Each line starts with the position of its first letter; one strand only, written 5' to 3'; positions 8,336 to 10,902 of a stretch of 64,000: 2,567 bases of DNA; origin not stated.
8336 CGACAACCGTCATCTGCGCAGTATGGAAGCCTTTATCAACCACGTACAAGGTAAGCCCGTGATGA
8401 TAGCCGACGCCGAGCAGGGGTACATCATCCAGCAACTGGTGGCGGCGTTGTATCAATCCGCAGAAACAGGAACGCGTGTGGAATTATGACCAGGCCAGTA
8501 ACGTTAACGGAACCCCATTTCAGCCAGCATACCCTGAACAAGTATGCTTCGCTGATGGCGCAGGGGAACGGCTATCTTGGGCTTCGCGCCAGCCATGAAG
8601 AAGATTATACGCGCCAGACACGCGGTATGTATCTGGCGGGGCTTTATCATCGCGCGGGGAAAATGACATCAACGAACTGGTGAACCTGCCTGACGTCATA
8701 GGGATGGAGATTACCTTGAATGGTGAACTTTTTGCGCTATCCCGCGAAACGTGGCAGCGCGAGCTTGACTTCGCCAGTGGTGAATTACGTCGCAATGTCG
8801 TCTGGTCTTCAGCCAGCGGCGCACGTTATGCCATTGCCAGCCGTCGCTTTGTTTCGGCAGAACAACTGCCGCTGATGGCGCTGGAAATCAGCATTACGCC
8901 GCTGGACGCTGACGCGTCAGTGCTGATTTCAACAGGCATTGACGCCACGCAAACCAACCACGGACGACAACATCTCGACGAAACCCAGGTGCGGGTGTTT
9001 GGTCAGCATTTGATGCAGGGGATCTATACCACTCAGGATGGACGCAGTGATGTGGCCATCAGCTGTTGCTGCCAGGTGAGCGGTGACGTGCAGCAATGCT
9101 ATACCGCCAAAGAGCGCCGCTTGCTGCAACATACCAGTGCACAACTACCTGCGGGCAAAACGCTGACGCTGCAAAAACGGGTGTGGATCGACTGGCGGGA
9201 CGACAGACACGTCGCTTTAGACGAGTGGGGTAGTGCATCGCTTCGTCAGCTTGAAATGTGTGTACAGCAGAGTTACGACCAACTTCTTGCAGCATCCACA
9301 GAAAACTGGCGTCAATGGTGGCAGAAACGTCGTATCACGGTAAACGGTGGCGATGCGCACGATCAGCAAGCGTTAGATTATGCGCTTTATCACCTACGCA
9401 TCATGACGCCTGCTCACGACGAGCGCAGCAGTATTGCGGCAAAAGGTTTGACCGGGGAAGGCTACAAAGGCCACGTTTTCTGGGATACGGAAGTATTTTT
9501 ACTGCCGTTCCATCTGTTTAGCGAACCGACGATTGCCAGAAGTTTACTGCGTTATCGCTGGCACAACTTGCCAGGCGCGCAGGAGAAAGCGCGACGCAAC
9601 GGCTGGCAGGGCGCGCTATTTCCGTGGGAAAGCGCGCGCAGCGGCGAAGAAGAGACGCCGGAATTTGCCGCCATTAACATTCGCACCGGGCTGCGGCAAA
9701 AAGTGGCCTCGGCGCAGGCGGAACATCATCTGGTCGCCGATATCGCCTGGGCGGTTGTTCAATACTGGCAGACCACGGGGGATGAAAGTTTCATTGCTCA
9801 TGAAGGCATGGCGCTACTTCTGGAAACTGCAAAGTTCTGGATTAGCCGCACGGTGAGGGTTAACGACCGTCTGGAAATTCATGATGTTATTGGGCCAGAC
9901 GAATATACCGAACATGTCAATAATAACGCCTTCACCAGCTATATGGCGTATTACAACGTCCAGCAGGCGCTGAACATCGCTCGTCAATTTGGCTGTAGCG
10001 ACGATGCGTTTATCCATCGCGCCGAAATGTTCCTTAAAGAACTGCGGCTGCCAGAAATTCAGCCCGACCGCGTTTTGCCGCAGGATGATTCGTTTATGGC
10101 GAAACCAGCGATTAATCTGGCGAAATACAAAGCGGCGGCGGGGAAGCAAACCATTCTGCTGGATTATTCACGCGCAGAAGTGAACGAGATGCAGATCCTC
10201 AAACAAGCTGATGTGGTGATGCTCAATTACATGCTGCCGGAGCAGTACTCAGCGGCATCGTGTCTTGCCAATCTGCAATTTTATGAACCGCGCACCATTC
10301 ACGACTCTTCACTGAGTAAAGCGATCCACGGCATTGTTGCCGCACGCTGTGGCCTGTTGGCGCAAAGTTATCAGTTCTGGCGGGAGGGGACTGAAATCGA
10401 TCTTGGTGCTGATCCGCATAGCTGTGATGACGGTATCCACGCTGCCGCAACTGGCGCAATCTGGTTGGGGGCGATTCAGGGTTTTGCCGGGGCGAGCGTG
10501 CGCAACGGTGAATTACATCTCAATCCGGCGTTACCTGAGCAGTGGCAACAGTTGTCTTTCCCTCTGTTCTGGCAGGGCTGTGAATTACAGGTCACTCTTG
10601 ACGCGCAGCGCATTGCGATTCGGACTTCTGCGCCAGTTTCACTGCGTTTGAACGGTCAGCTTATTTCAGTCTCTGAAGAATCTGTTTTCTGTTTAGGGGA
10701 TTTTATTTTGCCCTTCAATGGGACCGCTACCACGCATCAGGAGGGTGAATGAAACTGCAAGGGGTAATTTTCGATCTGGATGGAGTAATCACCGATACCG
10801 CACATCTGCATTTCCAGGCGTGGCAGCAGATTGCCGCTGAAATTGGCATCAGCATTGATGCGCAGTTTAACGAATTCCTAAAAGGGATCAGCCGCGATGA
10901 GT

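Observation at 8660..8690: ycjT (GH65 phosphorylase) is interrupted by a single-base deletion in an A-run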

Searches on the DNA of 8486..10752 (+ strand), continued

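Call 45: get_annotated_region(hit=H162, flank=2500)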
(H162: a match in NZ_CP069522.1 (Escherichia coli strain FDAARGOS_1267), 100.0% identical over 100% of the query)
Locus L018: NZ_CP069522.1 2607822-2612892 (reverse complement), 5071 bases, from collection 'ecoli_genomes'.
description: Escherichia coli strain FDAARGOS_1267 chromosome, complete genome
organism: Escherichia coli strain FDAARGOS_1267 (NCBI taxid 562)
replicon: chromosome; assembly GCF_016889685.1
host: Homo sapiens; source: missing; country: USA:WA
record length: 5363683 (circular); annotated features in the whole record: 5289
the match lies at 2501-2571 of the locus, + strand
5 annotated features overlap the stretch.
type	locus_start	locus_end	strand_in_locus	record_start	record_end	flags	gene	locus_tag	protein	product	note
CDS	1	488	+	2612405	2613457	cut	ycjQ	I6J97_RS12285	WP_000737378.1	zinc-dependent alcohol dehydrogenase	-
CDS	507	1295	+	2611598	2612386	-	ycjR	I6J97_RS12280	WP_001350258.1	sugar phosphate isomerase/epimerase family protein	-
CDS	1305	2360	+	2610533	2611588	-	ycjS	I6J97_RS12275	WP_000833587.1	Gfo/Idh/MocA family protein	-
CDS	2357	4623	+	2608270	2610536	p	ycjT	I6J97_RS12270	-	glycoside hydrolase family 65 protein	frameshifted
CDS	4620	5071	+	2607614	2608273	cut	pgmB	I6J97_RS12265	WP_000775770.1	beta-phosphoglucomutase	-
